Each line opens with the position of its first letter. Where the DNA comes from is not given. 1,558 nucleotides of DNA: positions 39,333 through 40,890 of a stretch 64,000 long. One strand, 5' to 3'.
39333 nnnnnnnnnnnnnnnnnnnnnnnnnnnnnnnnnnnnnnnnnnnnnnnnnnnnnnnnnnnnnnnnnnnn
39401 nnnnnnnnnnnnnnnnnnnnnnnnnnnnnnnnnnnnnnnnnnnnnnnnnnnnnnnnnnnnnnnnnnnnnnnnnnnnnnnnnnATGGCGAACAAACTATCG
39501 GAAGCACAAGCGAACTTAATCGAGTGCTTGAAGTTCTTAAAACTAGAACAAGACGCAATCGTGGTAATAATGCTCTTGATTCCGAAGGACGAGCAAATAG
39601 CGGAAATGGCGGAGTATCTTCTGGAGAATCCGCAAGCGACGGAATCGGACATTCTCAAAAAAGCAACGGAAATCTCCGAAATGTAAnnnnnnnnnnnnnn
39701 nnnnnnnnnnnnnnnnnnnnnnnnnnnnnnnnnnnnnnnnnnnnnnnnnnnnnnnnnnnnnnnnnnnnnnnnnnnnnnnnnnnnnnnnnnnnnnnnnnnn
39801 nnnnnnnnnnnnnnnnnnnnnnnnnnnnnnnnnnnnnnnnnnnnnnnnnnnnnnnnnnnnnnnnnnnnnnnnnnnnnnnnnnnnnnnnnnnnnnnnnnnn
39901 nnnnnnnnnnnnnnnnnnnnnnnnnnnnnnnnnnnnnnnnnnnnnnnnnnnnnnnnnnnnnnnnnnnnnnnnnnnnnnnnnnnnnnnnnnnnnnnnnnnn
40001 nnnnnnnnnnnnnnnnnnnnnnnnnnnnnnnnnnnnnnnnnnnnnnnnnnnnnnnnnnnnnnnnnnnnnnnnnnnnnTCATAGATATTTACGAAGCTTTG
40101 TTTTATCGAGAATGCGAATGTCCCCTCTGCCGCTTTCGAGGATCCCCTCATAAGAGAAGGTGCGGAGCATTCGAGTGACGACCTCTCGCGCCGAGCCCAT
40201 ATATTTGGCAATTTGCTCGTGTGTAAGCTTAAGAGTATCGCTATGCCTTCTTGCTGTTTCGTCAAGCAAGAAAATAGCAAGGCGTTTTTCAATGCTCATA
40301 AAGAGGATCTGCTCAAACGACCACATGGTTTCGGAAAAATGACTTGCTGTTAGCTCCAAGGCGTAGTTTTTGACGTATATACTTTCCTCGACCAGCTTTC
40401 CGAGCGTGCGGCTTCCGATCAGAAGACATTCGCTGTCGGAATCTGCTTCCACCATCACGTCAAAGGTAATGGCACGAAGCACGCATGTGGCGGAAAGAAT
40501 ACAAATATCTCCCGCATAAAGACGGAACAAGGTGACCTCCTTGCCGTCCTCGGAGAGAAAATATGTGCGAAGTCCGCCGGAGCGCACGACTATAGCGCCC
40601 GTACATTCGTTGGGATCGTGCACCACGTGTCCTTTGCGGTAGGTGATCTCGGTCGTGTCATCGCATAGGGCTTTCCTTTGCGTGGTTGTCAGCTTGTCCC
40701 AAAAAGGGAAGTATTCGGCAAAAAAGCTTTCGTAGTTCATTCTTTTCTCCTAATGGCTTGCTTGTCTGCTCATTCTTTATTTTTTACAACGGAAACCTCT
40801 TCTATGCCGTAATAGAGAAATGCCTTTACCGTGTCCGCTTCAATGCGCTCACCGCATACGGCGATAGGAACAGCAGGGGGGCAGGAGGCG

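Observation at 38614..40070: A 1.4-kb foreign block is bracketed by two identical copies of a 33-nt palindromic terminator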

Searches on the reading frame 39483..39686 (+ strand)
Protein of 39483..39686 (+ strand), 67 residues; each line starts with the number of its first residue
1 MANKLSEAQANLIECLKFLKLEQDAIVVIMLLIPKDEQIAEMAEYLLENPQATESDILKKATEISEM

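Call 5: search_protein_families(library=pfam, proteins=[window:39483-39686:+], max_evalue=1)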
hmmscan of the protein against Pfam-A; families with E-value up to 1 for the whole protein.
window:39483-39686:+ (67 aa): 0 families

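Call 7: search_protein_families(library=phrogs, proteins=[window:39483-39686:+], max_evalue=1)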
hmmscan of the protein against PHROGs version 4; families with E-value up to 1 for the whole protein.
window:39483-39686:+ (67 aa): 1 family
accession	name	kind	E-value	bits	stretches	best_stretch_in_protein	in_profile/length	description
phrog_28947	-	unknown function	0.4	11.7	0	36-47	4-15/31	-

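Call 75: find_homologous_proteins(query=window:39483-39683:+, max_evalue=0.001)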
Query window:39483-39683:+ (67 aa): 39 proteins with E <= 0.001 among 40 candidates.
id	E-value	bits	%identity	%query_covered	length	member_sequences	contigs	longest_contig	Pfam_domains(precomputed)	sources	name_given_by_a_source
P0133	1.7e-29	117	94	99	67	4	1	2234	-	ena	-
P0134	4.5e-28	113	92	99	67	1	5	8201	-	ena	-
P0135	4.8e-28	113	91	99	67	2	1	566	-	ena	-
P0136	2.7e-27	110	88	99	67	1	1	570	-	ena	-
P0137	1.1e-26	108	83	99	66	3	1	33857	-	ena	-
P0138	1.7e-26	108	88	99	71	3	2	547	-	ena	-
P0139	1.8e-26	108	82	99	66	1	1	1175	-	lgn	-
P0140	4.2e-26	107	85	99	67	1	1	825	-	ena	-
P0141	1.6e-25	105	83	99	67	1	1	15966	-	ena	-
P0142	4.1e-25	103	80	99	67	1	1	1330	-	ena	-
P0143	7.2e-25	103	80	99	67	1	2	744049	-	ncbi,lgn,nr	ncbi:MAG: hypothetical protein PUG90_05970 [Clostridia bacterium]|nr:hypothetical protein [Clostridi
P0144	2.9e-24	101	80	99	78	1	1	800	-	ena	-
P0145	3.8e-24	100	82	93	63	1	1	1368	-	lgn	-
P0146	4.0e-24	100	82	97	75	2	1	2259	-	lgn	-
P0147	4.3e-24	100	77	99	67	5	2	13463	-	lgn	-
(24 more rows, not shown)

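Call 76: find_encoding_contigs(protein=P0143, flank=7000, max_places=3)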
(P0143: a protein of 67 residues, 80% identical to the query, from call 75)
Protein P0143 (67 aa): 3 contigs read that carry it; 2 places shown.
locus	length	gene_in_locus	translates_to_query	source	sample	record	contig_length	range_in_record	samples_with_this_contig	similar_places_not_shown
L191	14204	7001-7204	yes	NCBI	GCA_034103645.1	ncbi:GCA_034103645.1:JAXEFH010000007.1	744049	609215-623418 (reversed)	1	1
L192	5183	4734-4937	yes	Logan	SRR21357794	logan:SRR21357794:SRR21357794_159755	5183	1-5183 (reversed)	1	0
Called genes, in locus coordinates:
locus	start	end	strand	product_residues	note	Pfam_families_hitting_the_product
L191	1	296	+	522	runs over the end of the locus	PF08245:Mur_ligase_M, PF02875:Mur_ligase_C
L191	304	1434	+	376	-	PF01820:Dala_Dala_lig_N, PF02222:ATP-grasp, PF02786:CPSase_L_D2, PF07478:Dala_Dala_lig_C, PF13535:ATP-grasp_4 (faint)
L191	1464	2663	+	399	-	PF00180:Iso_dh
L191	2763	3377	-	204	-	PF12464:Mac, PF00132:Hexapep, PF14602:Hexapep_2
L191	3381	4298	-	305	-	PF08279:HTH_11, PF13280:WYL, PF25583:WCX (weak)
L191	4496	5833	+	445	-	PF02812:ELFV_dehydrog_N, PF00208:ELFV_dehydrog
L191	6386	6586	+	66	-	-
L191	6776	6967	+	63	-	-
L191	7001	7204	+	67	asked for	-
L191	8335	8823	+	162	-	PF00731:AIRC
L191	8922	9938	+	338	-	PF00586:AIRS, PF02769:AIRS_C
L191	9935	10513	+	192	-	PF00551:Formyl_trans_N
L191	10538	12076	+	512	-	PF02142:MGS, PF01808:AICARFT_IMPCHas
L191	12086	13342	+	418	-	PF02844:GARS_N, PF01071:GARS_A, PF02655:ATP-grasp_3 (weak), PF02786:CPSase_L_D2, PF02222:ATP-grasp (weak), PF02843:GARS_C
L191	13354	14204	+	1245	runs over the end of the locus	PF18072:FGAR-AT_linker, PF02769:AIRS_C, PF13507:GATase_5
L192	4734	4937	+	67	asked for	-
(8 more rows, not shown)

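Call 89: predict_structure(alignment_id=A3)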
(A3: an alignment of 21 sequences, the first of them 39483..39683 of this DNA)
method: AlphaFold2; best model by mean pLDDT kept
length: 67 residues; sequences in the alignment: 21
mean_pLDDT: 91.5   pTM: 0.76
mean pLDDT of the five models: 91.5, 91.1, 89.7, 89.6, 87.7
residues with pLDDT >= 90: 56; 70-90: 8; 50-70: 3; < 50: 0
segments of 3 or more residues with pLDDT < 50: none
pLDDT, mean of each block of 10 residues (from residue 1): 79 93 95 93 94 94 92
secondary structure, 60 per line:
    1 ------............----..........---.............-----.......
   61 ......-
elements in order: H7-18 H23-32 H36-48 H54-66
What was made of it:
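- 39483..39686 (+): Intact 67-aa ORF with RBS GGAG (39473-39476), nested in another frame of the polyvalent ORF. The AF2 model has pLDDT 91.5 with four helices (call 89).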

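Call 93: fold_search(model_id=the predicted structure, library=pdb)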
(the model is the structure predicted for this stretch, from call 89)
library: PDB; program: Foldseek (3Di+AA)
matches with E <= 10: 81; with E <= 0.001: 0
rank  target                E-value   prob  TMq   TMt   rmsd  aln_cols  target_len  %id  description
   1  1ixr_B                7.6e-01  0.33  0.33  0.14  10.0        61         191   21  RuvA-RuvB complex (released 2002-11-06)
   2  1ixs_A                1.1e+00  0.35  0.36  0.45   8.5        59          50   22  Structure of RuvB complexed with RuvA domain III (released 2002-11-06)
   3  6zhi_B                1.1e+00  0.25  0.38  0.14  10.2        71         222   18  Structure of the Plasmodium falciparum Hsp70-x substrate binding domain in complex with hydrophobic peptide (released 2020-09-09)
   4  8eov                  1.5e+00  0.63  0.59  0.35   3.2        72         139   21  Precisely patterned nanofibers made from extendable protein multiplexes (released 2023-08-16)
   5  6zhi_D                1.5e+00  0.18  0.37  0.15  10.8        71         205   21  Structure of the Plasmodium falciparum Hsp70-x substrate binding domain in complex with hydrophobic peptide (released 2020-09-09)
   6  5z8q_MODEL_1_A        1.6e+00  0.23  0.40  0.28  10.0        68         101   18  Solution structure of the SBDalpha domain of yeast Ssa1 (released 2018-09-26)
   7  6zhi_A                1.6e+00  0.20  0.38  0.14  10.5        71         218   18  Structure of the Plasmodium falciparum Hsp70-x substrate binding domain in complex with hydrophobic peptide (released 2020-09-09)
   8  3rgu_D                1.9e+00  0.11  0.30  0.25  11.2        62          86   18  Structure of Fap-NRa at pH 5.0 (released 2011-12-28)
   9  3rgu_C                2.0e+00  0.10  0.30  0.25  11.3        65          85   17  Structure of Fap-NRa at pH 5.0 (released 2011-12-28)
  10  6zhi_C                2.2e+00  0.15  0.38  0.14  10.5        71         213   18  Structure of the Plasmodium falciparum Hsp70-x substrate binding domain in complex with hydrophobic peptide (released 2020-09-09)
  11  3lof_E                2.5e+00  0.15  0.38  0.32   9.9        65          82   12  C-terminal domain of human heat shock 70kDa protein 1B. (released 2010-02-16)
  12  7tiq_MODEL_1_A        2.5e+00  0.14  0.35  0.39  10.0        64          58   17  Backbone-modified variant of the B domain of Staphylococcal protein A: Aib residues in helix 2 (released 2022-12-21)
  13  2h5x_C                2.5e+00  0.14  0.34  0.15   8.9        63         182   17  RuvA from Mycobacterium tuberculosis (released 2006-08-15)
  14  1lre_MODEL_1_A        2.8e+00  0.10  0.34  0.29   9.7        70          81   11  RECEPTOR ASSOCIATED PROTEIN (RAP) DOMAIN 1, NMR, 20 STRUCTURES (released 1997-08-20)
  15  3lof_C                3.2e+00  0.15  0.38  0.33   9.5        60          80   12  C-terminal domain of human heat shock 70kDa protein 1B. (released 2010-02-16)
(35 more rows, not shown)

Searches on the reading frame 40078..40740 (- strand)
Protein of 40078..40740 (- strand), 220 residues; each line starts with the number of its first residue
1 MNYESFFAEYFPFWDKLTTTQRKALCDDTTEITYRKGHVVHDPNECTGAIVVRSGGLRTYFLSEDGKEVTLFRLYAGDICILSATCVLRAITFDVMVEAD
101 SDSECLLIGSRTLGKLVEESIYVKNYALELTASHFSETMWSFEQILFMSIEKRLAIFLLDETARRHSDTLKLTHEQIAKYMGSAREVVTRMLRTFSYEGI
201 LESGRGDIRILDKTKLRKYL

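Call 5: search_protein_families(library=pfam, proteins=[window:40078-40740:-], max_evalue=1)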
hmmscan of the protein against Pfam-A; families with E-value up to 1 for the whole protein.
window:40078-40740:- (220 aa): 6 families
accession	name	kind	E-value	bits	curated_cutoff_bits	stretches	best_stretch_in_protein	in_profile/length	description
PF13545.12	HTH_Crp_2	-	5.3e-17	62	27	1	152-219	1-70/70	Crp-like helix-turn-helix domain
PF00325.26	Crp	-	1.2e-08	35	21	1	170-199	1-30/32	Bacterial regulatory proteins, crp family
PF00027.35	cNMP_binding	-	5.6e-07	29.9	27.5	1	33-119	3-88/89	Cyclic nucleotide-binding domain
PF17762.8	HTH_ParB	-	0.0073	16.9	22.6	1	164-194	13-43/102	ParB HTH domain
PF02082.26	Rrf2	-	0.081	13.5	30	1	166-206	18-58/132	Iron-dependent Transcriptional regulator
PF08222.17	HTH_CodY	-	0.11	12.6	27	1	171-203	4-36/61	CodY helix-turn-helix domain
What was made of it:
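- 40078..40740 (-): crp/fnr-family regulator, convergent with ACT. Pfam HTH_Crp_2, Crp and cNMP_binding (call 5).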

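Call 13: find_encoding_contigs(protein=window:40078-40740:-, flank=4000, max_places=10)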
Protein window:40078-40740:- (220 aa): 6 contigs read that carry it; 5 places shown.
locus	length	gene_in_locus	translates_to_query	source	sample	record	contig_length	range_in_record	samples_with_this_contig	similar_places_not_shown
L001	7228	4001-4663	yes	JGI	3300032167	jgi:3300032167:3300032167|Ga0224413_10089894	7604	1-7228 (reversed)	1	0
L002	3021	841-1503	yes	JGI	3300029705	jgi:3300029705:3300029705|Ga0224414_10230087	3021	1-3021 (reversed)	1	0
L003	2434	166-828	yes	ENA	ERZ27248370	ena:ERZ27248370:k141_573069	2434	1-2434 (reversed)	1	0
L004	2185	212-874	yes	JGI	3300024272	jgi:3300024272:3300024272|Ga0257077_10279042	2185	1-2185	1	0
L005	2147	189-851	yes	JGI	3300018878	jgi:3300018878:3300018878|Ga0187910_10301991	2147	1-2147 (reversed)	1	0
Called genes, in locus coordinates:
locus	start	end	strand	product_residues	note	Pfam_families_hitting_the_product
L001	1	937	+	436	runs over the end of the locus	PF00474:SSF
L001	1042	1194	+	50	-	PF13165:SCIFF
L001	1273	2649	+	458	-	PF05402:PqqD (weak), PF13353:Fer4_12, PF04055:Radical_SAM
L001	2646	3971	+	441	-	PF01276:OKR_DC_1, PF01053:Cys_Met_Meta_PP (weak), PF03711:OKR_DC_1_C (weak)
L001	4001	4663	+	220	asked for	PF00027:cNMP_binding (weak), PF13545:HTH_Crp_2, PF00325:Crp (weak)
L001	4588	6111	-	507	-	-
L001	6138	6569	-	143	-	PF01842:ACT (weak), PF19571:ACT_8, PF22629:ACT_AHAS_ss (faint)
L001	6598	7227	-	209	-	?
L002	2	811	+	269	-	?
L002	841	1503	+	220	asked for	PF00027:cNMP_binding (weak), PF13545:HTH_Crp_2, PF00325:Crp (weak)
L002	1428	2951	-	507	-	-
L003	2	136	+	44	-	?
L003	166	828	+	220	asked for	PF00027:cNMP_binding (weak), PF13545:HTH_Crp_2, PF00325:Crp (weak)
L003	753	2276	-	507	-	-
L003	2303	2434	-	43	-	?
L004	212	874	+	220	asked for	PF00027:cNMP_binding (weak), PF13545:HTH_Crp_2, PF00325:Crp (weak)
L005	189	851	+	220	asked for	PF00027:cNMP_binding (weak), PF13545:HTH_Crp_2, PF00325:Crp (weak)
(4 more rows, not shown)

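Call 19: find_related_loci(query=window:40078-40740:-, collection=metagenome_contigs, flank=5000)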
Query window:40078-40740:- (220 aa) in metagenome_contigs; peptide patterns used: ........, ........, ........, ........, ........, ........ (x = any residue, [..] = any of these).
413 stretches matched a pattern; 340 encode a relative of the query (tblastn E <= 1e-3); the best 80 are kept; 80 distinct loci.
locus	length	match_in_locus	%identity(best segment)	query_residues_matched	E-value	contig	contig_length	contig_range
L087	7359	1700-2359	95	1-220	4e-142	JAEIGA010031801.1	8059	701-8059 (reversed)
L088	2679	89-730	60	6-218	2e-88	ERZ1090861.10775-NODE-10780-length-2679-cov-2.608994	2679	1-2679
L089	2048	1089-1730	60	6-218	3e-90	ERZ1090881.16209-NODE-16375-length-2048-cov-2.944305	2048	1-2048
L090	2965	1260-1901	60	6-218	6e-88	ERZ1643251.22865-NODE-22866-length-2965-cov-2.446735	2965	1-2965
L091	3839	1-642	58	5-218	6e-84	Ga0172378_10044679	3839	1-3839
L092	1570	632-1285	57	1-217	1e-88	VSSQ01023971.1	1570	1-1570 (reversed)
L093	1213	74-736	56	1-217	2e-89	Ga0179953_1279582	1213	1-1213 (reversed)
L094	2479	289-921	58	8-218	1e-84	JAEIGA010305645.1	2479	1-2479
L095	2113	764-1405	57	5-217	2e-85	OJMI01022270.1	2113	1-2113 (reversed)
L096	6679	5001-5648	53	3-218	6e-82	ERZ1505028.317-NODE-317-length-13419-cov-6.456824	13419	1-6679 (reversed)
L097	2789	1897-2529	56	7-217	3e-83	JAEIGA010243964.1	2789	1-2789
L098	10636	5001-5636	56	7-217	1e-81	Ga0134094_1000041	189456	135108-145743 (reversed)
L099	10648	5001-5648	53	3-218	2e-81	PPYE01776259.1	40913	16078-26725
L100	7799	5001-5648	53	3-218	1e-81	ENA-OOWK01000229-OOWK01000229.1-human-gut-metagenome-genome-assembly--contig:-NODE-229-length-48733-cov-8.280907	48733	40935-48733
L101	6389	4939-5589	54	3-219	1e-81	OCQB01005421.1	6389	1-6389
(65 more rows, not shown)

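Call 42: find_homologous_proteins(query=window:40078-40740:-, max_evalue=1e-60)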
Query window:40078-40740:- (220 aa): 3638 proteins with E <= 1e-60 among 4612 candidates; the best 120 are listed.
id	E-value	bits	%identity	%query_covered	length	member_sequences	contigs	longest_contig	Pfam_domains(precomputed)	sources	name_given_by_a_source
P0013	6.4e-130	449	90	100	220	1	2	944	PF13545.13,PF00027.36,PF00325.27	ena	-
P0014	2.3e-129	447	90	100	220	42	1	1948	PF13545.13,PF00027.36,PF00325.27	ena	-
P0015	2.3e-128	444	90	100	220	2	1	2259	PF13545.13,PF00027.36,PF00325.27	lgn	-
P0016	7.8e-128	442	90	100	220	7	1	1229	PF13545.13,PF00027.36,PF00325.27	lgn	-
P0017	1.2e-126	438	89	100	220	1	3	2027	PF13545.13,PF00027.36,PF00325.27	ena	-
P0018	2.7e-126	437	88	100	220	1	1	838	PF13545.13,PF00027.36,PF00325.27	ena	-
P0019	3.3e-126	437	89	100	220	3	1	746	PF13545.13,PF00027.36,PF00325.27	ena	-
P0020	3.5e-126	437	87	100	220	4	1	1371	PF13545.13,PF00027.36,PF00325.27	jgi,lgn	jgi:CRP/FNR family transcriptional regulator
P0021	2.2e-125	434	87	100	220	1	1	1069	PF13545.13,PF00027.36,PF00325.27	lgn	-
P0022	2.4e-125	434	88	100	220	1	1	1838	PF13545.13,PF00027.36,PF00325.27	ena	-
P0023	4.1e-123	427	85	100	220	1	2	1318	PF13545.13,PF00027.36,PF00325.27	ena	-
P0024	1.0e-112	393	78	100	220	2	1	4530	PF13545.13,PF00027.36,PF00325.27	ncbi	-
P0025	4.4e-109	381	76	100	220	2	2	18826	PF13545.13,PF00027.36,PF00325.27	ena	-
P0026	6.9e-109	380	77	100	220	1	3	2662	PF13545.13,PF00027.36,PF00325.27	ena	-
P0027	7.7e-98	344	69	100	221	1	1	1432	PF13545.13,PF00027.36,PF00325.27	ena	-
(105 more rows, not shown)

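Call 43: find_encoding_contigs(protein=P0015, flank=5000, max_places=6)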
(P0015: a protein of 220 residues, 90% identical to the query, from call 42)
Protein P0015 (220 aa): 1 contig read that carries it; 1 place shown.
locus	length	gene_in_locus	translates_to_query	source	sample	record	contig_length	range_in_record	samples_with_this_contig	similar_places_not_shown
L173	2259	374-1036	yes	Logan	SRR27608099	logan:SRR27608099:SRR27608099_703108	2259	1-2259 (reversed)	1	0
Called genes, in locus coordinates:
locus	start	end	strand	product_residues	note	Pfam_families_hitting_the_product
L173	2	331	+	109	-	?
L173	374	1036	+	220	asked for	PF00027:cNMP_binding (weak), PF13545:HTH_Crp_2, PF00325:Crp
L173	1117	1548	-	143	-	PF01842:ACT (weak), PF19571:ACT_8, PF22629:ACT_AHAS_ss (faint)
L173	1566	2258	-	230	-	?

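Call 44: find_encoding_contigs(protein=P0014, flank=5000, max_places=6)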
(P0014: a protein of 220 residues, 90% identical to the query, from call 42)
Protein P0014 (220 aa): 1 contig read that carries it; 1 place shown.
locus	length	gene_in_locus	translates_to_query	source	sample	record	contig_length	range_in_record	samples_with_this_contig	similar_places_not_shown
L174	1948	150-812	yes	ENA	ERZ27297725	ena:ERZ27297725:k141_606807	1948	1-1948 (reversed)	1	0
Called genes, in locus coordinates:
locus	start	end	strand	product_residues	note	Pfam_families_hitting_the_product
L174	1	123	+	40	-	?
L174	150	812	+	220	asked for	PF00027:cNMP_binding (weak), PF13545:HTH_Crp_2, PF00325:Crp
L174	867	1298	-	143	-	PF01842:ACT (weak), PF19571:ACT_8, PF22629:ACT_AHAS_ss (faint)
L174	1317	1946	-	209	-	?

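Call 45: find_encoding_contigs(protein=P0017, flank=5000, max_places=6)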
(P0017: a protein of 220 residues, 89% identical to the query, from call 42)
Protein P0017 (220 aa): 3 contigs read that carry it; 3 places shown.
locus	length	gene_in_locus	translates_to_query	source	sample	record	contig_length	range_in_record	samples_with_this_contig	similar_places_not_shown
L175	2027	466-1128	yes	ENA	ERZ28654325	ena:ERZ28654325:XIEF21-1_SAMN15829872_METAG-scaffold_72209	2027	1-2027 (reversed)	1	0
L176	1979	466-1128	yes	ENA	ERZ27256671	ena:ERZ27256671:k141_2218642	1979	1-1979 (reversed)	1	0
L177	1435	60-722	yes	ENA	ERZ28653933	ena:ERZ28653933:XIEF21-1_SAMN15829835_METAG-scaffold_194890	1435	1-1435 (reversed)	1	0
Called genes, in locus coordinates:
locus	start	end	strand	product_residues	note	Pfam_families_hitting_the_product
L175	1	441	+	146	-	?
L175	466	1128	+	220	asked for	PF00027:cNMP_binding (weak), PF13545:HTH_Crp_2, PF00325:Crp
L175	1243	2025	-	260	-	?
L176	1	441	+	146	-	?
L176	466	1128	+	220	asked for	PF00027:cNMP_binding (weak), PF13545:HTH_Crp_2, PF00325:Crp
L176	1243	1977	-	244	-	?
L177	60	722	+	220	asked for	PF00027:cNMP_binding (weak), PF13545:HTH_Crp_2, PF00325:Crp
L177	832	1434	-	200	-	?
